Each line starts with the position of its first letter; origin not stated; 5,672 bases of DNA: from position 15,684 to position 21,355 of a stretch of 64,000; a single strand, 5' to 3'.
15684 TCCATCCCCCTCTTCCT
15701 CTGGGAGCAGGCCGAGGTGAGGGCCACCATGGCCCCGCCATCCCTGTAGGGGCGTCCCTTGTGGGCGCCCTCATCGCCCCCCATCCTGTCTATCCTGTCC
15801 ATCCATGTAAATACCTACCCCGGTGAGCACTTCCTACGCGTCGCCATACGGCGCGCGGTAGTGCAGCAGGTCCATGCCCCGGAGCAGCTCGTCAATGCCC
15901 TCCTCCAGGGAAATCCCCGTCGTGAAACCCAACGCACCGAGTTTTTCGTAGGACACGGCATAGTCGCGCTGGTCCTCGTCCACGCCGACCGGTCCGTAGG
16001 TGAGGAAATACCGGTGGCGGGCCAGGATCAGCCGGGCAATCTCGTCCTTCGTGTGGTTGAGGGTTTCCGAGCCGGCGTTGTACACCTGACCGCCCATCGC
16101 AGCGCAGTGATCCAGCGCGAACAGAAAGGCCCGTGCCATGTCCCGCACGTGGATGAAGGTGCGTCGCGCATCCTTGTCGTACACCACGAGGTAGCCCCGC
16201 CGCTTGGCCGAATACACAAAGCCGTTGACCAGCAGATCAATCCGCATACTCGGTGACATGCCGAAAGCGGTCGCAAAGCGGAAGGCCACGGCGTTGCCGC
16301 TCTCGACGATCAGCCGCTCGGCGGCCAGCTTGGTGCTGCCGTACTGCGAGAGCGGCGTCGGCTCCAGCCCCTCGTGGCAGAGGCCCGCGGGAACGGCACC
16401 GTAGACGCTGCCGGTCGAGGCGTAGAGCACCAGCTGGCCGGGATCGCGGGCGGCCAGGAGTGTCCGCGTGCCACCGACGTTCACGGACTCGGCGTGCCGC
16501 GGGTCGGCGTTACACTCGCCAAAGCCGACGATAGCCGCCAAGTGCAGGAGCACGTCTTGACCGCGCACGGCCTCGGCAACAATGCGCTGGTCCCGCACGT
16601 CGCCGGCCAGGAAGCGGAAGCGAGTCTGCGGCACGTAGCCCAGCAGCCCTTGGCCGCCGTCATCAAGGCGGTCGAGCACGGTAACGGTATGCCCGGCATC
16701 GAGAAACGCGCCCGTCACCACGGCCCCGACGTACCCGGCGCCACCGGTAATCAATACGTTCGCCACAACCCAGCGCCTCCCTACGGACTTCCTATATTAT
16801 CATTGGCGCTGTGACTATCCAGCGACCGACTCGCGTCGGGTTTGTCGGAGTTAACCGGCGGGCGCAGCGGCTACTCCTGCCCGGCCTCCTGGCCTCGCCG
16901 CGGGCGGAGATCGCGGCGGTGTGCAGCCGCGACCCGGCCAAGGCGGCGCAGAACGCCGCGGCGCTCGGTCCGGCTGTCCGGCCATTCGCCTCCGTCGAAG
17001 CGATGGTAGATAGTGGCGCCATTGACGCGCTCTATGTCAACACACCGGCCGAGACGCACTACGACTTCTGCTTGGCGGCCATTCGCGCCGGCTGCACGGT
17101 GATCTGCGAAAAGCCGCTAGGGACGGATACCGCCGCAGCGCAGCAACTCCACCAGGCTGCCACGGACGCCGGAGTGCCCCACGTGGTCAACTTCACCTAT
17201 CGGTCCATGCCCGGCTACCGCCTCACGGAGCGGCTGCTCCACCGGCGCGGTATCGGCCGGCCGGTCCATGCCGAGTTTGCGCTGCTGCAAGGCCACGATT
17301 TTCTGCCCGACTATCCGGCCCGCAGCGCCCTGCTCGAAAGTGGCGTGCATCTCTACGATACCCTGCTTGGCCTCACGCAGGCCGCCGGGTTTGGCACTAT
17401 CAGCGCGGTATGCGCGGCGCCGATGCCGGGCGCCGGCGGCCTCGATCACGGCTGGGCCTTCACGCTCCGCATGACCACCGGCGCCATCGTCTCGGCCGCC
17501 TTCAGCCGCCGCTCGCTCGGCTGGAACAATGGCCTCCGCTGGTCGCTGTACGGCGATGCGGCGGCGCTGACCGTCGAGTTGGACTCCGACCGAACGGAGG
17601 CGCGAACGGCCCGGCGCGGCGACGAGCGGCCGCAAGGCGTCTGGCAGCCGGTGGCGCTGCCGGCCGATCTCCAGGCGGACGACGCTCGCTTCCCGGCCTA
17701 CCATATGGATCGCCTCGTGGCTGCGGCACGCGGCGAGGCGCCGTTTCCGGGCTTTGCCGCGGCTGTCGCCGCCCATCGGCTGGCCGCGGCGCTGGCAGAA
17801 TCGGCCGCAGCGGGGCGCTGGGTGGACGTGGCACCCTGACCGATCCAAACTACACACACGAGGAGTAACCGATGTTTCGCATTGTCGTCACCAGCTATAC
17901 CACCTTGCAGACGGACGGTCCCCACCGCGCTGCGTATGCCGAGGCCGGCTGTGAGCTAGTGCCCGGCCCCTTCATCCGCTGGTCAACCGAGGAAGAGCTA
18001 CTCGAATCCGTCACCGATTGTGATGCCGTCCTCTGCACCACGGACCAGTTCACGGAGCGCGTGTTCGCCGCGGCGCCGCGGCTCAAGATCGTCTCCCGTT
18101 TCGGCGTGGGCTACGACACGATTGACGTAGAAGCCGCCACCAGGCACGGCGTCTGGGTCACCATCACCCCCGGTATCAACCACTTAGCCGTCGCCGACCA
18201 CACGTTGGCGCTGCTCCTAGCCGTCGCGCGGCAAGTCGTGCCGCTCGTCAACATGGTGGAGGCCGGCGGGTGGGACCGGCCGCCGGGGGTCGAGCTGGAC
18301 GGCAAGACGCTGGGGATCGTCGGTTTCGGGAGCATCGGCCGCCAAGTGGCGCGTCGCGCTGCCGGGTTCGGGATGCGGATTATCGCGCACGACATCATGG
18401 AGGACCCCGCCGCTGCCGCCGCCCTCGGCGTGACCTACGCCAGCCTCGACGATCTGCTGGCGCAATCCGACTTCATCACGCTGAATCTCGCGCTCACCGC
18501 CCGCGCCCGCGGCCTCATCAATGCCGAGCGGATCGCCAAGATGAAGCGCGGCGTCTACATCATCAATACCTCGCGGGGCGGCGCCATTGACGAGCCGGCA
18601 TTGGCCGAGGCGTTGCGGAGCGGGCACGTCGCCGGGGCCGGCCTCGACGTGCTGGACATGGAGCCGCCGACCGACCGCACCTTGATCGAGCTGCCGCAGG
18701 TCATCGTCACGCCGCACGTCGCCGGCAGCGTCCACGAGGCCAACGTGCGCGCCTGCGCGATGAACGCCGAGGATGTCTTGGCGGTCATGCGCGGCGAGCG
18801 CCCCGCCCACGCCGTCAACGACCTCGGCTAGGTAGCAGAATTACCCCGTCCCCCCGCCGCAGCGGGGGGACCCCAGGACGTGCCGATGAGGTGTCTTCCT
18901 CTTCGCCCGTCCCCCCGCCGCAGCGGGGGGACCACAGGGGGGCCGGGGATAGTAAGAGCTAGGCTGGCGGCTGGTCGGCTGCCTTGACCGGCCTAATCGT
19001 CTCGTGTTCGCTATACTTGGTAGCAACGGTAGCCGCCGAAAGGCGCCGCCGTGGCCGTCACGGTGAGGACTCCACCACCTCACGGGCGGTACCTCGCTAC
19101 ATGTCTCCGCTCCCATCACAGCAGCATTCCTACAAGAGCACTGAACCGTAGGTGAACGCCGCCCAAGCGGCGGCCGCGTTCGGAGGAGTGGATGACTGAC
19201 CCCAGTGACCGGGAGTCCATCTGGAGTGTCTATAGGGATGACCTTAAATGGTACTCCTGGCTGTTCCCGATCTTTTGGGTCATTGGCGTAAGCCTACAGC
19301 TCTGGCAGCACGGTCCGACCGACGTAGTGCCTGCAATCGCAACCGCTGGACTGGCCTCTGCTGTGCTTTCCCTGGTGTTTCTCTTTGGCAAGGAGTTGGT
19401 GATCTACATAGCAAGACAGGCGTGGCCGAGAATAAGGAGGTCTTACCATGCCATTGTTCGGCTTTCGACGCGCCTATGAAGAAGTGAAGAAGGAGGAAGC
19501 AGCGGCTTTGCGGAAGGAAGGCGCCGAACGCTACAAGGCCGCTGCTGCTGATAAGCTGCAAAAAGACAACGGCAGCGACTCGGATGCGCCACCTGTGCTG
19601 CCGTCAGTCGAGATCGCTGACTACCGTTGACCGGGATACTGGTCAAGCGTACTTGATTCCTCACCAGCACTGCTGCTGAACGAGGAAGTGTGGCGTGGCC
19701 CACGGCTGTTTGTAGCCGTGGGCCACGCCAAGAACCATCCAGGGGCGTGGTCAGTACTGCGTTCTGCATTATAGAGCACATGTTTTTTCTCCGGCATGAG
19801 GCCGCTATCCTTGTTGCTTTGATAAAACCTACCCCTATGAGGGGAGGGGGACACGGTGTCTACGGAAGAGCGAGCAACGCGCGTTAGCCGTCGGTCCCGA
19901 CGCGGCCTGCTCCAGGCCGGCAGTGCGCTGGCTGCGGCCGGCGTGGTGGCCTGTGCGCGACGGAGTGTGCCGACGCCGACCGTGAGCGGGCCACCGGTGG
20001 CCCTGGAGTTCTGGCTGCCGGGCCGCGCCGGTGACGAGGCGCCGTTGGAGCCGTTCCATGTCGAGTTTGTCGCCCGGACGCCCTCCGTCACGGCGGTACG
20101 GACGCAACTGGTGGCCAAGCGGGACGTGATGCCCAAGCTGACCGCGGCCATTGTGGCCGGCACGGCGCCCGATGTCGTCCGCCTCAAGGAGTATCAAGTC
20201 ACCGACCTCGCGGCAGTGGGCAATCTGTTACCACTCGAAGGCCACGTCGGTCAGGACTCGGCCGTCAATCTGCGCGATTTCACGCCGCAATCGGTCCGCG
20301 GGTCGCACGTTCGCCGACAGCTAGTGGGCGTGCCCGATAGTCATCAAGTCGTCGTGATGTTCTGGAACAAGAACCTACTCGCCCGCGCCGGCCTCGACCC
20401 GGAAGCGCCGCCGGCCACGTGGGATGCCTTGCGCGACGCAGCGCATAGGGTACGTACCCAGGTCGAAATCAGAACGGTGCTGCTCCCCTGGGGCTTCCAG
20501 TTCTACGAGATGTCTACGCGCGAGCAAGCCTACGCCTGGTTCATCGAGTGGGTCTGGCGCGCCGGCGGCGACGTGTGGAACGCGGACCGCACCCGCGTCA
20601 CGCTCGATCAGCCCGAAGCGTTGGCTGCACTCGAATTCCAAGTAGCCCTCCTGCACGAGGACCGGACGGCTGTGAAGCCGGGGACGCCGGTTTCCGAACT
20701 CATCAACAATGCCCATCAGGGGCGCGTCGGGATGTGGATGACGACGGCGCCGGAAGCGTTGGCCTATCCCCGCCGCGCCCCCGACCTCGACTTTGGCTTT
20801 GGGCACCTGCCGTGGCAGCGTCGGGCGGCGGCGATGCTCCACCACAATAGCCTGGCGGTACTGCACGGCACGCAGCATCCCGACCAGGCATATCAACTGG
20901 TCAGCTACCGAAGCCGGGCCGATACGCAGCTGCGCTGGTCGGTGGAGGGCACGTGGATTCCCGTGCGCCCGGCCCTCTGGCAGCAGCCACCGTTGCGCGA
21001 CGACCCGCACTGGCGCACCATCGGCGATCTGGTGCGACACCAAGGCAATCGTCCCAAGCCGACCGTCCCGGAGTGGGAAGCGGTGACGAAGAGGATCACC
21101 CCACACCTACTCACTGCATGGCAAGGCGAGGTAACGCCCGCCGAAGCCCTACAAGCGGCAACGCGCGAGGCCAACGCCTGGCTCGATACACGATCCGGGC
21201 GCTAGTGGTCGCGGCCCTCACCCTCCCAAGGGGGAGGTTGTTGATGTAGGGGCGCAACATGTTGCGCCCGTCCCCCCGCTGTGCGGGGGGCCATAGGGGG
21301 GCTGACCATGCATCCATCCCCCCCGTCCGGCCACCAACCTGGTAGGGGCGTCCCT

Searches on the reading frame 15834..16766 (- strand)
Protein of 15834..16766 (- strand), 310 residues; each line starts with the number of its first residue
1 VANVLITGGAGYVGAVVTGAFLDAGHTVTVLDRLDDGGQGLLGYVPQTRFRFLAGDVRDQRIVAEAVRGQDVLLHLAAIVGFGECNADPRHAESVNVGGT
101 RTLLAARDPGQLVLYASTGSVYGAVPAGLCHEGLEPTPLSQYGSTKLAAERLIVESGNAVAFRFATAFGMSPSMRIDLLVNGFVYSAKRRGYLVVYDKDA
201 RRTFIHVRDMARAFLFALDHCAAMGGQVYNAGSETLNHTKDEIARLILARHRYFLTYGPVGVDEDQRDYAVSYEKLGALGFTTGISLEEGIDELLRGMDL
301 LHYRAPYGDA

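Call 22: search_protein_families(library=pfam, proteins=[window:15834-16766:-], max_evalue=0.001)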
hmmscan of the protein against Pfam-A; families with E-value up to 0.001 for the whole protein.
window:15834-16766:- (310 aa): 9 families
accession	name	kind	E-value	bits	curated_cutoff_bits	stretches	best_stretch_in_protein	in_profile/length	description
PF01370.27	Epimerase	-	4.2e-36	125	20.9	1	4-232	1-240/240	NAD dependent epimerase/dehydratase family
PF16363.11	GDP_Man_Dehyd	-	1.2e-21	78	27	1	5-222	1-241/332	GDP-mannose 4,6 dehydratase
PF04321.23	RmlD_sub_bind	-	4.1e-18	65.9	27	1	3-252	2-232/287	RmlD substrate binding domain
PF01073.25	3Beta_HSD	-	2e-15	57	22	1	5-170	1-184/280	3-beta hydroxysteroid dehydrogenase/isomerase family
PF02719.21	Polysacc_synt_2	-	9.3e-06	25.5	20.2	1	4-106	1-114/293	Polysaccharide biosynthesis protein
PF07993.18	NAD_binding_4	-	3e-05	23.8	20.1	0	51-169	64-209/258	Male sterility protein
PF05368.20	NmrA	-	0.00014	22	27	1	3-74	4-74/298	NmrA-like family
PF03435.24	Sacchrp_dh_NADP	-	0.00016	22.5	25.1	1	5-78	2-77/129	Saccharopine dehydrogenase NADP binding domain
PF13460.12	NAD_binding_10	-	0.00033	21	27.2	1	8-156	1-134/184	NAD(P)H-binding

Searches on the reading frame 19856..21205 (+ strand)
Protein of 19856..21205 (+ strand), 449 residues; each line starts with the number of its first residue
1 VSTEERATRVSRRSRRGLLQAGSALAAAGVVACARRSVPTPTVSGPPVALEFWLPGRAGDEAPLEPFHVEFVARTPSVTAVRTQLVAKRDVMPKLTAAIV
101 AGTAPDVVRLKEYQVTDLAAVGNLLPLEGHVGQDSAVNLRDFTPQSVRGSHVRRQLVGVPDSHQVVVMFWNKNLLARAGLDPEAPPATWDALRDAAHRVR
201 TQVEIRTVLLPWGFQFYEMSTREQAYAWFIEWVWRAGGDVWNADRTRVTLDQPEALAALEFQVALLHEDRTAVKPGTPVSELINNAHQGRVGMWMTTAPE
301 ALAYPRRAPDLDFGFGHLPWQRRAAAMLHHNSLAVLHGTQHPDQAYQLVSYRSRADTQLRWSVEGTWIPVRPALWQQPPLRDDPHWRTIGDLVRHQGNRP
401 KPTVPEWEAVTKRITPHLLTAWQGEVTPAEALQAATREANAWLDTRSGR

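Call 21: search_protein_families(library=pfam, proteins=[window:19856-21205:+], max_evalue=0.001)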
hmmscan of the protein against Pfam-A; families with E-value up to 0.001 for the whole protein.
window:19856-21205:+ (449 aa): 2 families
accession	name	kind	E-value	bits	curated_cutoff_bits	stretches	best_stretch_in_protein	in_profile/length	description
PF01547.30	SBP_bac_1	-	1.2e-20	75.2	26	1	90-351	35-299/307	Bacterial extracellular solute-binding protein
PF13416.11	SBP_bac_8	-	1.7e-17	64.5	27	1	73-386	8-277/279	Bacterial extracellular solute-binding protein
